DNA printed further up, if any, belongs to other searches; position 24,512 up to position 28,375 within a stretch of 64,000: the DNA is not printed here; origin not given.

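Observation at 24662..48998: Integrated 24-kb formate-to-extracellular-acceptor system in a probable monoderm (about 59 haem motifs)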

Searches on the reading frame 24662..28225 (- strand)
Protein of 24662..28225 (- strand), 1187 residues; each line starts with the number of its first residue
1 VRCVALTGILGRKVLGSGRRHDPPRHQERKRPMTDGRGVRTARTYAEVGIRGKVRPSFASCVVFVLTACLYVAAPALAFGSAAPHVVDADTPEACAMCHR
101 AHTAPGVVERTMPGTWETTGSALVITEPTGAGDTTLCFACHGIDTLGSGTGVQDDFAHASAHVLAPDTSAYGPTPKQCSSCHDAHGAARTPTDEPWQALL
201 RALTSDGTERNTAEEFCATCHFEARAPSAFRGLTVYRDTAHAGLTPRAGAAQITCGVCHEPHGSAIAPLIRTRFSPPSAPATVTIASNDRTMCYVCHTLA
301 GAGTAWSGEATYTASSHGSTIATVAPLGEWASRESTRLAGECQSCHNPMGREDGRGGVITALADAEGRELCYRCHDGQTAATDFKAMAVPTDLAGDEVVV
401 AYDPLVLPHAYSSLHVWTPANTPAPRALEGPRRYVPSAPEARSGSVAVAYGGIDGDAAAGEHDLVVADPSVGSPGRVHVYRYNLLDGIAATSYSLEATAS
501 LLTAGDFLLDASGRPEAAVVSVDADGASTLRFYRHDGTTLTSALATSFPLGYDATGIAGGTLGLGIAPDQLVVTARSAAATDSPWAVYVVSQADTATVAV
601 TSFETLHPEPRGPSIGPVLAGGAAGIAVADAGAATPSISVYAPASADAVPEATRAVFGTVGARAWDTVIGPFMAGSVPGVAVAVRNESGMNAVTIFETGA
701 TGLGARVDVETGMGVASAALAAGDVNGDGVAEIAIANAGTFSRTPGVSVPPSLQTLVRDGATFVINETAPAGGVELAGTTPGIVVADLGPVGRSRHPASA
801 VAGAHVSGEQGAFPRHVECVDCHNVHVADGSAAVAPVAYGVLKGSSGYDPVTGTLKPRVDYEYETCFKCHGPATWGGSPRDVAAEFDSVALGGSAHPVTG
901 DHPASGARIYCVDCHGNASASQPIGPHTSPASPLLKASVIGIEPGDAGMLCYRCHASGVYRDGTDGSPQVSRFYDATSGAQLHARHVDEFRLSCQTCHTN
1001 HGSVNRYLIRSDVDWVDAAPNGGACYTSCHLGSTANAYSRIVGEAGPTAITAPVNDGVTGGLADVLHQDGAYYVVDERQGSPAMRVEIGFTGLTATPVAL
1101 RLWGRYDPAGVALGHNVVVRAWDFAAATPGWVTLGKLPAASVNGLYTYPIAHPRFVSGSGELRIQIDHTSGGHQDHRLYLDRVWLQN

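Call 4: search_protein_families(library=pfam, proteins=[window:24662-28225:-], max_evalue=0.01)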
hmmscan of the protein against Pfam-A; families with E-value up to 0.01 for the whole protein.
window:24662-28225:- (1187 aa): 6 families
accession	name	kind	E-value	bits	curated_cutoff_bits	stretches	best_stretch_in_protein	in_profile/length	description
PF09699.15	Paired_CXXCH_1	-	1.2e-26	92.6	20.6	2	339-378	6-39/41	Doubled CXXCH motif (Paired_CXXCH_1)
PF14522.11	Cytochrome_C7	-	7.8e-21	74.1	24.8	1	339-382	13-55/67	Cytochrome c7 and related cytochrome c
PF22113.1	Mtrc-MtrF_II-IV_dom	-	3.1e-12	46.8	30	1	92-264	28-168/176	Outer membrane cytochrome MtrC/MtrF-like, domains II/IV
PF14537.11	Cytochrom_c3_2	-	2.7e-09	37.8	25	0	909-1003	7-69/79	Cytochrome c3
PF13517.12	FG-GAP_3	-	3.9e-06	27.8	26.9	0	686-734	14-60/61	FG-GAP-like repeat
PF01839.29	FG-GAP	-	1.7e-05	25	22.1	1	718-739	3-24/37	FG-GAP repeat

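Call 44: search_protein_families(library=ncbifam, proteins=[window:24662-28225:-], max_evalue=0.01)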
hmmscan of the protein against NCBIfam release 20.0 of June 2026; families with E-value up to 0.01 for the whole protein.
window:24662-28225:- (1187 aa): 7 families
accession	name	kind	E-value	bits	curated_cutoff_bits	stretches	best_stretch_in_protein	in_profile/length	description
TIGR01905.1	paired_CXXCH_1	subfamily_domain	1.6e-18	66.4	25.2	2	340-377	7-38/41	doubled CXXCH domain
TIGR03508.1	decahem_SO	subfamily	2e-16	60.2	192.2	1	176-273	144-210/258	DmsE family decaheme c-type cytochrome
NF041028.1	decahem_GSU2203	exception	8.3e-08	31.8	325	0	93-271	126-241/317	GSU2203 family decaheme c-type cytochrome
NF008659.0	PRK11659.1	equivalog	1.9e-07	31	184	0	910-1000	48-119/188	cytochrome c nitrite reductase pentaheme subunit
TIGR03146.1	cyt_nit_nrfB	equivalog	0.00059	20.1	166.6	0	799-873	23-94/145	cytochrome c nitrite reductase pentaheme subunit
TIGR03507.1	decahem_SO1788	subfamily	0.0023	16.4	209.3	1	97-223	542-662/672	OmcA/MtrC family decaheme c-type cytochrome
TIGR03806.1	chp_HNE_0200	subfamily_domain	0.0072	15.5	313.3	1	169-267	133-233/314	SO2930 family diheme c-type cytochrome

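Call 46: search_solved_structures(query=window:24662-28225:-, max_evalue=1)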
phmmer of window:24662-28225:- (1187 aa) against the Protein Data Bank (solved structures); distinct sequences matched with E-value up to 1: 0.
